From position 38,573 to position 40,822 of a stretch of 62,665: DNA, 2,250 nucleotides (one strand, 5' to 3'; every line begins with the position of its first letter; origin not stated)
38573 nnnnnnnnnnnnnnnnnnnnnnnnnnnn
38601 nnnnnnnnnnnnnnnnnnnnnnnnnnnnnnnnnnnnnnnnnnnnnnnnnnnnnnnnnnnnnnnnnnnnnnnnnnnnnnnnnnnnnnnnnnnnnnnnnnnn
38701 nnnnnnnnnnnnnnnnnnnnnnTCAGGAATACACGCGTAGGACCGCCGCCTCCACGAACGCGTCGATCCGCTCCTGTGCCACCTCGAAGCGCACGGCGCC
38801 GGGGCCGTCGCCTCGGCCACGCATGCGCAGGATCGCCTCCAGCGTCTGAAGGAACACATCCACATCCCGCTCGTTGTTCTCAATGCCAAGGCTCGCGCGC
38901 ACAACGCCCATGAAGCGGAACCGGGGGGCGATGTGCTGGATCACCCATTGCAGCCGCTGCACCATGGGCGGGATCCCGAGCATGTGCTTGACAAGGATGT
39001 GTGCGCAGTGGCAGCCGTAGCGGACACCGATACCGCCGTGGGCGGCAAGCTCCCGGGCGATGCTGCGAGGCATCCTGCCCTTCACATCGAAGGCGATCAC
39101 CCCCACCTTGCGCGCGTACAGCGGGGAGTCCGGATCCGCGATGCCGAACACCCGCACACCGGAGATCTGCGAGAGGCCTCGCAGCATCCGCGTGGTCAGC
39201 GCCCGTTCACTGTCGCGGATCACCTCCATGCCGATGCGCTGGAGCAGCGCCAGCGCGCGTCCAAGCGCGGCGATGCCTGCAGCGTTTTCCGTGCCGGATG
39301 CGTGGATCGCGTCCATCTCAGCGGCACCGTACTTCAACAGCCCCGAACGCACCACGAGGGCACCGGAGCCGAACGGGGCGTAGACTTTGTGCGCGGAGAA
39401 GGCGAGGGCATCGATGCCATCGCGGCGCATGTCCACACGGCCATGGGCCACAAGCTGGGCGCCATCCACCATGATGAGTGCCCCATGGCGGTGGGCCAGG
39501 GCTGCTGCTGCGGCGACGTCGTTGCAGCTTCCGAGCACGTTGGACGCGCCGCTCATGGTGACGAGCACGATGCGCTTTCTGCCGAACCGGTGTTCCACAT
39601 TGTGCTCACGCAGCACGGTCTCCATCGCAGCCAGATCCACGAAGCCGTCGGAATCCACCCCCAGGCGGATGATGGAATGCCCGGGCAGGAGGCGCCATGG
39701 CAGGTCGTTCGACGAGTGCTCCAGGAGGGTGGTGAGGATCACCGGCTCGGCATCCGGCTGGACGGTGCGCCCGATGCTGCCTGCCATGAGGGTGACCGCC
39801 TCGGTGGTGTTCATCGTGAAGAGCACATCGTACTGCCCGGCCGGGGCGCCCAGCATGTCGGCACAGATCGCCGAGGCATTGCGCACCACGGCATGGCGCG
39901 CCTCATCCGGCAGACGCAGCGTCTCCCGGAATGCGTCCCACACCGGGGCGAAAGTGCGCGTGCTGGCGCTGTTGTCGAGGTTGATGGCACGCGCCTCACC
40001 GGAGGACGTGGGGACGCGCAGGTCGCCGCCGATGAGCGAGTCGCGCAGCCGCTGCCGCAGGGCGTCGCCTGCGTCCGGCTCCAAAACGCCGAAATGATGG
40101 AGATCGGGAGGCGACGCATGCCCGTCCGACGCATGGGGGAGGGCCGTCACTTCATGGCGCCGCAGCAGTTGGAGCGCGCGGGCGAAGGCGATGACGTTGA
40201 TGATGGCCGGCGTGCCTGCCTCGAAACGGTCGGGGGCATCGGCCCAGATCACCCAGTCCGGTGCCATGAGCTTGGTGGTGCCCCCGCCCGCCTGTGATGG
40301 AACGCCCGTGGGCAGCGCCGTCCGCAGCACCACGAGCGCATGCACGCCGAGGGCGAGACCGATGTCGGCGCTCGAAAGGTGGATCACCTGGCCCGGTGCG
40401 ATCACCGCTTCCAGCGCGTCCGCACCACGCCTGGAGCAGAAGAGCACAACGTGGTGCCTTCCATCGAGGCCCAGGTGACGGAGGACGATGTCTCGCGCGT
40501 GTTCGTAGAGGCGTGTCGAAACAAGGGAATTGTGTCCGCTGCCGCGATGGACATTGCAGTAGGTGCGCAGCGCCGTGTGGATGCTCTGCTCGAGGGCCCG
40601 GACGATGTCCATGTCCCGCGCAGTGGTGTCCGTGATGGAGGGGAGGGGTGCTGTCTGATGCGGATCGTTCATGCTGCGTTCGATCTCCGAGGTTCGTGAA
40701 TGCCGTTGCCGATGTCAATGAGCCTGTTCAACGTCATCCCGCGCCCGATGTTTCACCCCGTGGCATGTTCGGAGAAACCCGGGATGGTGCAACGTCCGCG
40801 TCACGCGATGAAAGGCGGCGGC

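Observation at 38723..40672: SufS-like protein that looks like a single-chain pseudo-dimer with complementary halves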

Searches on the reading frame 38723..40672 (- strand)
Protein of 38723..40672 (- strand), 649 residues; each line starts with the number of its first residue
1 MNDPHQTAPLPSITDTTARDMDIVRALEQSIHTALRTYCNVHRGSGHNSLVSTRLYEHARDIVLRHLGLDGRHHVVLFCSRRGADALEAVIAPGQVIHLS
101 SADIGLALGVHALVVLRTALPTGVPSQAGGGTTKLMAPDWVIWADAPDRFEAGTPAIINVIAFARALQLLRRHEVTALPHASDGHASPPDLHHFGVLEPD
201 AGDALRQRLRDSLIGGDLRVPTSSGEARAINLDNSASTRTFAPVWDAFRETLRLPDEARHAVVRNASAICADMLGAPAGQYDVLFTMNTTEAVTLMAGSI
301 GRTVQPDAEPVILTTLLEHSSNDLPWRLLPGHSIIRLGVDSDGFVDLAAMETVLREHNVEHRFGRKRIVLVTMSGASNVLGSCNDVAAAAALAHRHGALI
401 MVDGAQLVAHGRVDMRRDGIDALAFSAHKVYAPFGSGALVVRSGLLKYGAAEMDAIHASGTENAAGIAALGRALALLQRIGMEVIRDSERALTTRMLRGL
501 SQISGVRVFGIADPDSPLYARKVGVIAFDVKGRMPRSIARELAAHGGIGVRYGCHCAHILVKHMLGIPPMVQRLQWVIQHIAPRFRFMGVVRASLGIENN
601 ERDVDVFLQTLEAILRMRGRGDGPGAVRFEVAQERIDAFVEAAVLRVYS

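Call 3: search_protein_families(library=pfam, proteins=[window:38723-40672:-], max_evalue=1)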
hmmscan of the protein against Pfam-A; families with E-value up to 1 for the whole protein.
window:38723-40672:- (649 aa): 3 families
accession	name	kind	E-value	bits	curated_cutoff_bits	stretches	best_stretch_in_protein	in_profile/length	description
PF00266.25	Aminotran_5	-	2.3e-69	234.6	21.5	2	231-607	2-371/371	Aminotransferase class-V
PF01212.27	Beta_elim_lyase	-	0.001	18.9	27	1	297-447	94-217/288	Beta-eliminating lyase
PF01041.23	DegT_DnrJ_EryC1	-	0.016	14.9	19.8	1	344-453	90-198/360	DegT/DnrJ/EryC1/StrS aminotransferase family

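Call 4: search_protein_families(library=ncbifam, proteins=[window:38723-40672:-], max_evalue=1)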
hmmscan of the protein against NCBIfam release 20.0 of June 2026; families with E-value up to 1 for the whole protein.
window:38723-40672:- (649 aa): 19 families
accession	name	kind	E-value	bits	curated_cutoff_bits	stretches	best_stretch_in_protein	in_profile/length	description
TIGR01979.1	sufS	subfamily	9.7e-63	212.4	475.1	4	270-447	71-239/403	SufS family cysteine desulfurase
NF041166.1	f2_encap_cargo1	exception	1e-47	163.6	800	2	269-562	297-592/623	family 2A encapsulin nanocompartment cargo protein cysteine desulfurase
TIGR03392.1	FeS_syn_CsdA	equivalog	1.5e-43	149.5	493.6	3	266-447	65-237/398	cysteine desulfurase CsdA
NF008126.0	PRK10874.1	equivalog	1.8e-42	145.9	607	2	265-567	67-368/401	cysteine desulfurase CsdA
NF006791.0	PRK09295.1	equivalog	1.1e-41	143.2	661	3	272-447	78-244/406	cysteine desulfurase SufS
TIGR01977.1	am_tr_V_EF2568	hypoth_equivalog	3.4e-36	125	377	1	262-612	45-374/376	cysteine desulfurase family protein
TIGR01976.1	am_tr_V_VC1184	hypoth_equivalog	7.1e-36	124.3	352.35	2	230-447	20-237/401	cysteine desulfurase-like protein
NF040779.1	Sec_lyase_SclA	exception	2.5e-30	105.7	525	1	261-559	43-340/378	selenocysteine lyase SclA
TIGR03402.1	FeS_nifS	equivalog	6.8e-29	100.8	530.75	1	260-616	41-371/379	cysteine desulfurase NifS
TIGR03235.1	DNA_S_dndA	equivalog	6e-22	78.4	480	1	256-564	38-334/353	cysteine desulfurase DndA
NF010611.0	PRK14012.1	equivalog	1.5e-16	60.3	548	1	262-510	52-293/406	IscS subfamily cysteine desulfurase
TIGR03403.1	nifS_epsilon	equivalog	3.6e-16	58.9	587.7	1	260-513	41-288/382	NifS family cysteine desulfurase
NF002806.0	PRK02948.1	subfamily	8.3e-16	57.9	304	1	271-475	53-249/381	IscS subfamily cysteine desulfurase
TIGR02006.1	IscS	equivalog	1.1e-15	57.6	643.2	1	261-510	47-289/402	IscS subfamily cysteine desulfurase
NF003346.0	PRK04366.1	equivalog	0.00035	19.4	441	1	329-439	185-292/487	aminomethyl-transferring glycine dehydrogenase subunit GcvPB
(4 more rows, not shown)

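Call 5: search_solved_structures(query=window:38723-40672:-, max_evalue=0.01, show_alignments=3)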
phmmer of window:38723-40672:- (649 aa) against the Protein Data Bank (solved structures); distinct sequences matched with E-value up to 0.01: 72 (the best 60 are shown).
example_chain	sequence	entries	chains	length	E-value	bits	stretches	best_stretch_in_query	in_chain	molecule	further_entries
8d8s_A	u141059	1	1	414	1.1e-33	119.9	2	282-446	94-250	Cysteine desulfurase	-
1t3i_A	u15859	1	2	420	5.6e-30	107.6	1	281-560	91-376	Probable cysteine desulfurase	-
7tlm_A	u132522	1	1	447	1.2e-28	103.2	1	258-561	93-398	Cysteine desulfurase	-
7tlr_A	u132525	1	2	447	1.3e-28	103.1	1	258-561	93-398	Cysteine desulfurase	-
7tlp_A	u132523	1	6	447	2.4e-28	102.2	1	257-561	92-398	Cysteine desulfurase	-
7rrn_A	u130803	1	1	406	5.4e-28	101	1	279-570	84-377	Cysteine desulfurase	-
6mr2_A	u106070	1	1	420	7.9e-28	100.5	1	280-571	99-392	Cysteine desulfurase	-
5db5_A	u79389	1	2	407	8.8e-28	100.3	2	280-447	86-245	Cysteine desulfurase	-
1jf9_A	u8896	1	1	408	8.8e-28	100.3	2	280-447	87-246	SELENOCYSTEINE LYASE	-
6mre_A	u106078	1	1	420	9.4e-28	100.2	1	280-571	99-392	Cysteine desulfurase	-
6ndn_A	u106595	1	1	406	9.5e-28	100.2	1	280-571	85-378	Cysteine desulfurase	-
1i29_A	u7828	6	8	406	9.5e-28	100.2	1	280-571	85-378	CSDB | Selenocysteine lyase | Cysteine desulfurase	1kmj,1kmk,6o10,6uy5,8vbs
6mr6_A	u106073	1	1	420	1.1e-27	100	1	281-570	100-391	Cysteine desulfurase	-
7ruj_A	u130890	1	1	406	1.2e-27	99.9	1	280-571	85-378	Cysteine desulfurase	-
7rw3_A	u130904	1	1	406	1.4e-27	99.7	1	280-571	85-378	Cysteine desulfurase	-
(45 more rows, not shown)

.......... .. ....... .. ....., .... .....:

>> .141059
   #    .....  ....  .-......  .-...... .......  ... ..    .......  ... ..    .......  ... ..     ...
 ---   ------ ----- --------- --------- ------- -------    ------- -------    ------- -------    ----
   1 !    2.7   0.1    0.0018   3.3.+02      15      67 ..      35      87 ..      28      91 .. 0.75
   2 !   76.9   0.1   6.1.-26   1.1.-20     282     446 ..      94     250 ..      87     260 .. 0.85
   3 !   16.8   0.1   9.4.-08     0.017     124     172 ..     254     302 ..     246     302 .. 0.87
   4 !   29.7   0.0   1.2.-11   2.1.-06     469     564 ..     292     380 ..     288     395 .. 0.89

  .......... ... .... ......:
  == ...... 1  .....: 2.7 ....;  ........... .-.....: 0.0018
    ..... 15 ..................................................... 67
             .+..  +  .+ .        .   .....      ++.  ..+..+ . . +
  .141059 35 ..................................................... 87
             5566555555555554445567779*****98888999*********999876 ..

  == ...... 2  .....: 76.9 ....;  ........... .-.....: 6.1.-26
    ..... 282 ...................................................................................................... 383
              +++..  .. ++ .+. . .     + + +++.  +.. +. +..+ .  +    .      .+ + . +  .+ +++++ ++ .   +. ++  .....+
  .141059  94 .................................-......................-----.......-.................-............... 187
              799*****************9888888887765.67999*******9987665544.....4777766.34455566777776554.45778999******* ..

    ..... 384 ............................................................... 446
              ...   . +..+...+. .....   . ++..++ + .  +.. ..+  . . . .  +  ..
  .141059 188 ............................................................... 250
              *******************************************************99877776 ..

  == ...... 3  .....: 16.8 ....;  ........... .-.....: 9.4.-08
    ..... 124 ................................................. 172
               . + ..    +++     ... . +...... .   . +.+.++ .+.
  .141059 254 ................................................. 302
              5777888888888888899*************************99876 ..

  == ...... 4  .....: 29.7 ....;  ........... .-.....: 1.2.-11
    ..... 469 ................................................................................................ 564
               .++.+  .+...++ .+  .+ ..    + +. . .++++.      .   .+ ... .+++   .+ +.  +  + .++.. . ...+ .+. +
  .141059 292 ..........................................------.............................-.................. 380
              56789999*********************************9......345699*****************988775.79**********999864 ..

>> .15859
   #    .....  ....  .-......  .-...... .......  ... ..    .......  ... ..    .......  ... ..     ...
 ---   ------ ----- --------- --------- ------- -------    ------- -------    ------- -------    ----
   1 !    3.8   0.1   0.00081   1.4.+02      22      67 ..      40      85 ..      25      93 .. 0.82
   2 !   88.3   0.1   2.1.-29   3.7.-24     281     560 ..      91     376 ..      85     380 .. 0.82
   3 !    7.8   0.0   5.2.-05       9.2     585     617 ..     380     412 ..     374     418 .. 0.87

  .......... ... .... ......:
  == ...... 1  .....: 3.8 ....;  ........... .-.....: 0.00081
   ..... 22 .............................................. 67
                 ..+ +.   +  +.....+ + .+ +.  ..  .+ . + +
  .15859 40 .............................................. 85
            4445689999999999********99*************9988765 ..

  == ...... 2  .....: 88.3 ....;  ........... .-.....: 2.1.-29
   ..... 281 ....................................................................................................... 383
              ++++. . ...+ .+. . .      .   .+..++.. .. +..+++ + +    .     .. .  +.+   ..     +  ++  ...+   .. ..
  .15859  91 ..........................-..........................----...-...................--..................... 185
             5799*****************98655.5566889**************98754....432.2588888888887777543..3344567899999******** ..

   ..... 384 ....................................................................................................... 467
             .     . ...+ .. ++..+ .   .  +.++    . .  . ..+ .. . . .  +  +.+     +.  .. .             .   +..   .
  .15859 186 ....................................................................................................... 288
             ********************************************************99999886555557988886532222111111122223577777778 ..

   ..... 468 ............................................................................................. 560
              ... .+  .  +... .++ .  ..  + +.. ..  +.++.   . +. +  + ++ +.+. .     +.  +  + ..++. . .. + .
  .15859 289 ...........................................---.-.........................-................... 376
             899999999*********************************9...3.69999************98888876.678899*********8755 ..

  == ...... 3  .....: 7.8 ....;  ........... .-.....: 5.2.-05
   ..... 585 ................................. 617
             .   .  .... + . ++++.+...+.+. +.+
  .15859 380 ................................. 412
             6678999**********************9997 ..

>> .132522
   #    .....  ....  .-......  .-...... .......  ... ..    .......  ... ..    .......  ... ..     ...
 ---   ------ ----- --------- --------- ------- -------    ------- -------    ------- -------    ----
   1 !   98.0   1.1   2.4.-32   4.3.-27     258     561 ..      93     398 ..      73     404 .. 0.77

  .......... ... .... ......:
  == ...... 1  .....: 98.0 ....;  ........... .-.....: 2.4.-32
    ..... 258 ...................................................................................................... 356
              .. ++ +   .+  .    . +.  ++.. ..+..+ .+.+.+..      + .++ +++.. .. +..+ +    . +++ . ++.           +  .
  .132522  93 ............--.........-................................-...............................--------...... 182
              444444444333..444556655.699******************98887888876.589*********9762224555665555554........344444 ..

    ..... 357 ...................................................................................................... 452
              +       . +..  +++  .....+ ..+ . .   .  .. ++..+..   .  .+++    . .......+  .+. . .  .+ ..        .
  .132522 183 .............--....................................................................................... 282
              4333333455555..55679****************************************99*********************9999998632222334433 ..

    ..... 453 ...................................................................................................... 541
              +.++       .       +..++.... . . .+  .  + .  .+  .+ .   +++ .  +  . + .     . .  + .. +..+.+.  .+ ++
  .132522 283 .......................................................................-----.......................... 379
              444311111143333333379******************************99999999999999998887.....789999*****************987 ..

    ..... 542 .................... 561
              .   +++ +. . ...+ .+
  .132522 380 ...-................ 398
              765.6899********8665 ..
